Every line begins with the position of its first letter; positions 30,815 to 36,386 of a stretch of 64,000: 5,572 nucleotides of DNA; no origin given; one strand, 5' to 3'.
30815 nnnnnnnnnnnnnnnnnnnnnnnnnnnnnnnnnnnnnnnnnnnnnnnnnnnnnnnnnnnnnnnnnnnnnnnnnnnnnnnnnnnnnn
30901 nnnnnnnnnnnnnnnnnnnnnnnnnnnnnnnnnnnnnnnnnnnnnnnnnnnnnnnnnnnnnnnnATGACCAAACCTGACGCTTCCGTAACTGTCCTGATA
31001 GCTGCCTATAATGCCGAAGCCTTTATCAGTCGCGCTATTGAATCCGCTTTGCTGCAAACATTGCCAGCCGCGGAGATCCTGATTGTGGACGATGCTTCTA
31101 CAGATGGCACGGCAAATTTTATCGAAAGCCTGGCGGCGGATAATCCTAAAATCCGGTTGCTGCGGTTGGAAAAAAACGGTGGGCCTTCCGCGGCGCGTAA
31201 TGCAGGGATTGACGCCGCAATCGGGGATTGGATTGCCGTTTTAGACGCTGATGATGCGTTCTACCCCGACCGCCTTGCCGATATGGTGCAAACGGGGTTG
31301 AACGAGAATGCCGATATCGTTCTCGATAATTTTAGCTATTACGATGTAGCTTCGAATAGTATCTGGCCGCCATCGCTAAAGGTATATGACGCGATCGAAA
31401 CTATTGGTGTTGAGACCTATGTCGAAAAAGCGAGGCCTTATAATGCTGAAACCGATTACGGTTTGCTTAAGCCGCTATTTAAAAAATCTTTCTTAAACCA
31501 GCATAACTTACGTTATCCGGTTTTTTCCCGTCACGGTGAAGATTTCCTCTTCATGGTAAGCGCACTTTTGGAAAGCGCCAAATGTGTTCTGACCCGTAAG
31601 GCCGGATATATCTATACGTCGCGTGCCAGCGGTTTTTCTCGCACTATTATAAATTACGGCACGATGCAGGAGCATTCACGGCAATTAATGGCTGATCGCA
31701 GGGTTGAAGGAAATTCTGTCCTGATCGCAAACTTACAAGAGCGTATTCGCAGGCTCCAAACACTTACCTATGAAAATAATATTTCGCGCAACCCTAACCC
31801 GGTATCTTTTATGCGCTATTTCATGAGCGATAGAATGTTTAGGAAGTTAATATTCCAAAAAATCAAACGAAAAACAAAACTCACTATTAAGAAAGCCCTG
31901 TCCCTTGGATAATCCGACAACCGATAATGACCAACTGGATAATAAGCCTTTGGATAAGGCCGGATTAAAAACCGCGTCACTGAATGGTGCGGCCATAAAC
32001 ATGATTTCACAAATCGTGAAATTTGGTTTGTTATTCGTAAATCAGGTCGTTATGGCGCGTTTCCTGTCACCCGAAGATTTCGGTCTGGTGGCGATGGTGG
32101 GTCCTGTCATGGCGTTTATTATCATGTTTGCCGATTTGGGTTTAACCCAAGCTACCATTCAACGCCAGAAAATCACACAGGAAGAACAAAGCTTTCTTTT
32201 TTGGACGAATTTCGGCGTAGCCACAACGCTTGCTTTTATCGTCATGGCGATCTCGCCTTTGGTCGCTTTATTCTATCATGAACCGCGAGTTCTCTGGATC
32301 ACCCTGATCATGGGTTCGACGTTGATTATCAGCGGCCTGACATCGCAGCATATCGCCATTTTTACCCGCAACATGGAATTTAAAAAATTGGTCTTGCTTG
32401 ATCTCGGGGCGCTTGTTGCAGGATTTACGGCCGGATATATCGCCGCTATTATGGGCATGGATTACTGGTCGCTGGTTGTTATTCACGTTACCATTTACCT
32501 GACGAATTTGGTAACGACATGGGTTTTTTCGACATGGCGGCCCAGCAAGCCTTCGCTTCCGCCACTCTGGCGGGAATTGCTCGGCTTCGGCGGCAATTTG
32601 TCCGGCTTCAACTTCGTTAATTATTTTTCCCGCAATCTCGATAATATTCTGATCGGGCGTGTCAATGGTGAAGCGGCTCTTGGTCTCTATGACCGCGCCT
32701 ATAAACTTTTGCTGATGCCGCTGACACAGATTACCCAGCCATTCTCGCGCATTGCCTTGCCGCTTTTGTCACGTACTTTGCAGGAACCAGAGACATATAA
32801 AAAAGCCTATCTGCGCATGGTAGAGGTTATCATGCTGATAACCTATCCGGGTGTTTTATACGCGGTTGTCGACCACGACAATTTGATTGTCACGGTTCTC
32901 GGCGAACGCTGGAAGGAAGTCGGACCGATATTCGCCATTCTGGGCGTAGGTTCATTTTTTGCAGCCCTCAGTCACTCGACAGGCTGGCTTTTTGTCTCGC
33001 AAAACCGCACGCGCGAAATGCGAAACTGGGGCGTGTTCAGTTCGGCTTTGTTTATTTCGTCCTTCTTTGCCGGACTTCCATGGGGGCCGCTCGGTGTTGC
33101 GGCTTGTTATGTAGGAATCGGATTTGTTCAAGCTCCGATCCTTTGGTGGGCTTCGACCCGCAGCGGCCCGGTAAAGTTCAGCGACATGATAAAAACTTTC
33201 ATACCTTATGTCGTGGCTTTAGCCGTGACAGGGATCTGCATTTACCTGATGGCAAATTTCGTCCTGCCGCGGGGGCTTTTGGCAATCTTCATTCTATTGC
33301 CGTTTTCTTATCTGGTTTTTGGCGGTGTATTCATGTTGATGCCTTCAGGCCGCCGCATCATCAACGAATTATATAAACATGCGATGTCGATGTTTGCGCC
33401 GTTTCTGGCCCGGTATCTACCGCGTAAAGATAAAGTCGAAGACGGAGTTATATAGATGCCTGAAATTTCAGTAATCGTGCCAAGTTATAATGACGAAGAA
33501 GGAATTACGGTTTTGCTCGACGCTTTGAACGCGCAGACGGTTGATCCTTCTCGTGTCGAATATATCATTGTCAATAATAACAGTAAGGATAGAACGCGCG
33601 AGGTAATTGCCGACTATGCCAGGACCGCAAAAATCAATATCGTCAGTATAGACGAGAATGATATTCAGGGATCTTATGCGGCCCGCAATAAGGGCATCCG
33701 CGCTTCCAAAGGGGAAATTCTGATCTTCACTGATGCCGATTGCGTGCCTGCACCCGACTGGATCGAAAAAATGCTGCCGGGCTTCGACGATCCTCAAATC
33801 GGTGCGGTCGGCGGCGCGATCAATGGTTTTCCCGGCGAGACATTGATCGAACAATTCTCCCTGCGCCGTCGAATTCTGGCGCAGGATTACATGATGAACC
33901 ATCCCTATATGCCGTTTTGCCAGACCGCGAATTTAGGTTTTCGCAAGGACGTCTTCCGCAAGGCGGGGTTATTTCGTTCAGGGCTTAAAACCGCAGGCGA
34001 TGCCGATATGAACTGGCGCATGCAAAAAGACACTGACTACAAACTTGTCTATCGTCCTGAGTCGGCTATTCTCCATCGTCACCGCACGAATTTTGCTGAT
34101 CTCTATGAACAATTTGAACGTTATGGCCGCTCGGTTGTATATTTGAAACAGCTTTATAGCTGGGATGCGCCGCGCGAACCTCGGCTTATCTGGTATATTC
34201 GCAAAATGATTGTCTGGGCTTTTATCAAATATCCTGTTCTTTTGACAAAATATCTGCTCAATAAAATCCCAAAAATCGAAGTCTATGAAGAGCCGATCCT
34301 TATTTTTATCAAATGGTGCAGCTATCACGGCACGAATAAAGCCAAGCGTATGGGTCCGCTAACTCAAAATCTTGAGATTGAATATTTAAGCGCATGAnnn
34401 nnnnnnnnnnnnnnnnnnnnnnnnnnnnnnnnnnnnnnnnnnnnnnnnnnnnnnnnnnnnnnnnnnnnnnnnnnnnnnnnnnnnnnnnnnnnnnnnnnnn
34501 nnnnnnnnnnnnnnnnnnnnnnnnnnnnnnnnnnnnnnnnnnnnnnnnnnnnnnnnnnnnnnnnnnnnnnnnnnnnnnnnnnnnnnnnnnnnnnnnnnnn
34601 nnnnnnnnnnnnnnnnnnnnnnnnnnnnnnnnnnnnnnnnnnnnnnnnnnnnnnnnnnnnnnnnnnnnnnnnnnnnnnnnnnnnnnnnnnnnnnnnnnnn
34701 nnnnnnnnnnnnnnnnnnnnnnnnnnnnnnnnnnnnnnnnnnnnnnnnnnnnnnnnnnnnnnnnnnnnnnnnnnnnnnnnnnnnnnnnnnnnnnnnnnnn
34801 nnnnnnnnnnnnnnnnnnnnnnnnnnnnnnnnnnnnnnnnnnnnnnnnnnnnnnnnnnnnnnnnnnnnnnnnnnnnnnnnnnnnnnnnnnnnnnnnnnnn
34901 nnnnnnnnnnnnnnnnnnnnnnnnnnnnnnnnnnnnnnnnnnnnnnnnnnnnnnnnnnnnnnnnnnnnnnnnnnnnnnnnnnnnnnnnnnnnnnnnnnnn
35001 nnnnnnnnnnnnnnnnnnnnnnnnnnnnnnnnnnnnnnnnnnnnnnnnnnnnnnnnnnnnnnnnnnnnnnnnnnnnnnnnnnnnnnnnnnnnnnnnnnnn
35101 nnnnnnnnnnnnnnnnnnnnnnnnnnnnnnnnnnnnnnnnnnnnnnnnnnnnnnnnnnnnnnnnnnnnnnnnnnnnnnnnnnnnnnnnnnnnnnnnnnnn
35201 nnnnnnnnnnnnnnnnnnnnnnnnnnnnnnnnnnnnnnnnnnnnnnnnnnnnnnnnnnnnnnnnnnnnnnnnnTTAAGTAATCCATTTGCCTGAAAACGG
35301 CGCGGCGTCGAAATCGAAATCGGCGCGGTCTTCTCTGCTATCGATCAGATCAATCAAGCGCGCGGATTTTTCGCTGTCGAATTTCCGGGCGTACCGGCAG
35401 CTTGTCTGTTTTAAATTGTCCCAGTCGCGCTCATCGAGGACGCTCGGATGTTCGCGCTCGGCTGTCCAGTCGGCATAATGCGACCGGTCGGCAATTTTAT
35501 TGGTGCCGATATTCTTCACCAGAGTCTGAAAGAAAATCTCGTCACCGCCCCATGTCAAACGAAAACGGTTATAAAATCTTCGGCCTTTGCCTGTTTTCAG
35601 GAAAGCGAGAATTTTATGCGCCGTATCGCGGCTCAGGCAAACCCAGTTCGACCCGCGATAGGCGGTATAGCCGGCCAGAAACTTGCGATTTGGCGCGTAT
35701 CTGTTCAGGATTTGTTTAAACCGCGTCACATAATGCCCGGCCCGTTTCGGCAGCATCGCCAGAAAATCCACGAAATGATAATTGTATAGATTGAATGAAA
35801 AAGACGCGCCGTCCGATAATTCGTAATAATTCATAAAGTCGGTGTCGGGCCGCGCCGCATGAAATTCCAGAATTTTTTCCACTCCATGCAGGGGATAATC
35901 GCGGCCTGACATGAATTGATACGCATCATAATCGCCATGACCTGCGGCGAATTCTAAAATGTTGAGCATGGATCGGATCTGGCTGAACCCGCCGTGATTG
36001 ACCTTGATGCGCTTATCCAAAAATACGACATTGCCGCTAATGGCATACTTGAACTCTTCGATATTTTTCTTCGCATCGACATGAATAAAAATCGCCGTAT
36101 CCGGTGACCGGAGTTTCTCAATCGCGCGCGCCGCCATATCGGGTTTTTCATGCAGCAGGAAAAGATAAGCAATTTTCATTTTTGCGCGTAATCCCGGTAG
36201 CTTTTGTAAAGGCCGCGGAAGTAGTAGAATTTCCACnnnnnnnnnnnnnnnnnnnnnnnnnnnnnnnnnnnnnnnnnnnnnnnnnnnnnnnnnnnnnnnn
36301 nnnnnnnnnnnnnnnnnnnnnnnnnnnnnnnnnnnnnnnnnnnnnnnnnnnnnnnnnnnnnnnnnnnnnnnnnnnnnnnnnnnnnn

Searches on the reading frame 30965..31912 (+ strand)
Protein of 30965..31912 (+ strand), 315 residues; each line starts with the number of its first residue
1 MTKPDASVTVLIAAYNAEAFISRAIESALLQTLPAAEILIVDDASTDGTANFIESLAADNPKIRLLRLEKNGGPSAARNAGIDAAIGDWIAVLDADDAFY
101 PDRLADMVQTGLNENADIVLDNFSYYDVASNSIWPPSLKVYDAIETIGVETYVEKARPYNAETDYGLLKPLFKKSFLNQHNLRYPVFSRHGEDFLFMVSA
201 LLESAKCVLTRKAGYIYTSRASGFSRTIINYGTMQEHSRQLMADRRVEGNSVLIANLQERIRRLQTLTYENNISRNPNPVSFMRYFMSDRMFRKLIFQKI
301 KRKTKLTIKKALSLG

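Call 10: search_protein_families(library=pfam, proteins=[window:30965-31912:+], max_evalue=0.001)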
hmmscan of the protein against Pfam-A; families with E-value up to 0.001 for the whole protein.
window:30965-31912:+ (315 aa): 4 families
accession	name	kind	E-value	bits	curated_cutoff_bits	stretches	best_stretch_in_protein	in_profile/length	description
PF00535.33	Glycos_transf_2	-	3.1e-38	131.8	23.3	1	9-161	1-132/168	Glycosyl transferase family 2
PF13641.12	Glyco_tranf_2_3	-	7.1e-15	56.1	27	1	8-111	3-111/230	Glycosyltransferase like family 2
PF10111.15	Glyco_tranf_2_2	-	3.1e-11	43.7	27.3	1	10-131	2-132/276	Glycosyltransferase like family 2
PF13704.12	Glyco_tranf_2_4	-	6.8e-05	23.7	27.5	1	17-99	3-84/98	Glycosyl transferase family 2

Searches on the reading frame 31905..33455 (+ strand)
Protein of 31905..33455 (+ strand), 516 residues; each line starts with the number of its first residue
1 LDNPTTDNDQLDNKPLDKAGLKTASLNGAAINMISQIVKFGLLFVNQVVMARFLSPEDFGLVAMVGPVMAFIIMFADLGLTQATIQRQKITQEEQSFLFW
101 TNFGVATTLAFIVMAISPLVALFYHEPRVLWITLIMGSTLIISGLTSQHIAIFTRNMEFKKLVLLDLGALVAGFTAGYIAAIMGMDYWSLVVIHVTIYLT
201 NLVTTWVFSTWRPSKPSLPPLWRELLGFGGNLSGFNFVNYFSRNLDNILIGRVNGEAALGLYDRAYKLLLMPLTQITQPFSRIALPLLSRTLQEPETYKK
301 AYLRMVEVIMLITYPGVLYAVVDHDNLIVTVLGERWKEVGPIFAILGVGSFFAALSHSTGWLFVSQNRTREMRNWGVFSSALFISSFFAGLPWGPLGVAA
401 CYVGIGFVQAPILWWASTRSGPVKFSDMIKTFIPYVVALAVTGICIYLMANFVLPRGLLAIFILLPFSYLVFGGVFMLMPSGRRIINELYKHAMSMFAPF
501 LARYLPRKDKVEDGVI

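Call 10: search_protein_families(library=pfam, proteins=[window:31905-33455:+], max_evalue=0.001)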
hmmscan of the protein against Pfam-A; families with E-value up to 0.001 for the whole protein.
window:31905-33455:+ (516 aa): 2 families
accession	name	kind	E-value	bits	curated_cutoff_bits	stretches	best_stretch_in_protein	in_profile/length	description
PF13440.11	Polysacc_synt_3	-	5.1e-77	259.4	23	1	49-339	1-291/293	Polysaccharide biosynthesis protein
PF01943.22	Polysacc_synt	-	2e-42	146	28.2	1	26-291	2-273/274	Polysaccharide biosynthesis protein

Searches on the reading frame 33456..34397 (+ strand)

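Call 10: search_protein_families(library=pfam, proteins=[window:33456-34397:+], max_evalue=0.001)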
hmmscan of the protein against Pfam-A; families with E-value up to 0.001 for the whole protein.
window:33456-34397:+ (313 aa): 4 families
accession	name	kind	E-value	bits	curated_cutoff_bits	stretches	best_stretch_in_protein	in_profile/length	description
PF00535.33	Glycos_transf_2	-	2.4e-32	112.6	23.3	1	5-169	1-166/168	Glycosyl transferase family 2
PF13641.12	Glyco_tranf_2_3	-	3.9e-14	53.6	27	1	2-121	1-122/230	Glycosyltransferase like family 2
PF10111.15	Glyco_tranf_2_2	-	1.2e-10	41.8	27.3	1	5-107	1-103/276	Glycosyltransferase like family 2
PF13632.12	Glyco_trans_2_3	-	8.8e-09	35.9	27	1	90-256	3-172/198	Glycosyl transferase family group 2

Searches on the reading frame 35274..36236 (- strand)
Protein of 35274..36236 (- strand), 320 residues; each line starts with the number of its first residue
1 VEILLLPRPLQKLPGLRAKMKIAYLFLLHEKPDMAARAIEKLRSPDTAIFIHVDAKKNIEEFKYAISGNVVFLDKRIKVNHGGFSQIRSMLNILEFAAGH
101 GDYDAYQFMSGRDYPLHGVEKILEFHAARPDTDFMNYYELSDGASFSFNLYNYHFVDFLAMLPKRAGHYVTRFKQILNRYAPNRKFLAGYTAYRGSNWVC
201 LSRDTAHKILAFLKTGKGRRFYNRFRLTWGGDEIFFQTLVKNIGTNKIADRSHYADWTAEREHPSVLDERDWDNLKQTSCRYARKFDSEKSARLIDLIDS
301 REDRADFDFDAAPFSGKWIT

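Call 10: search_protein_families(library=pfam, proteins=[window:35274-36236:-], max_evalue=0.001)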
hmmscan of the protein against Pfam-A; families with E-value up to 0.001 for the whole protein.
window:35274-36236:- (320 aa): 1 family
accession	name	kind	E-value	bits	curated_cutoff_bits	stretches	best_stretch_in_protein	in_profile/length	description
PF02485.27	Branch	-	2.2e-14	54.1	23.4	1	22-265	1-234/250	Core-2/I-Branching enzyme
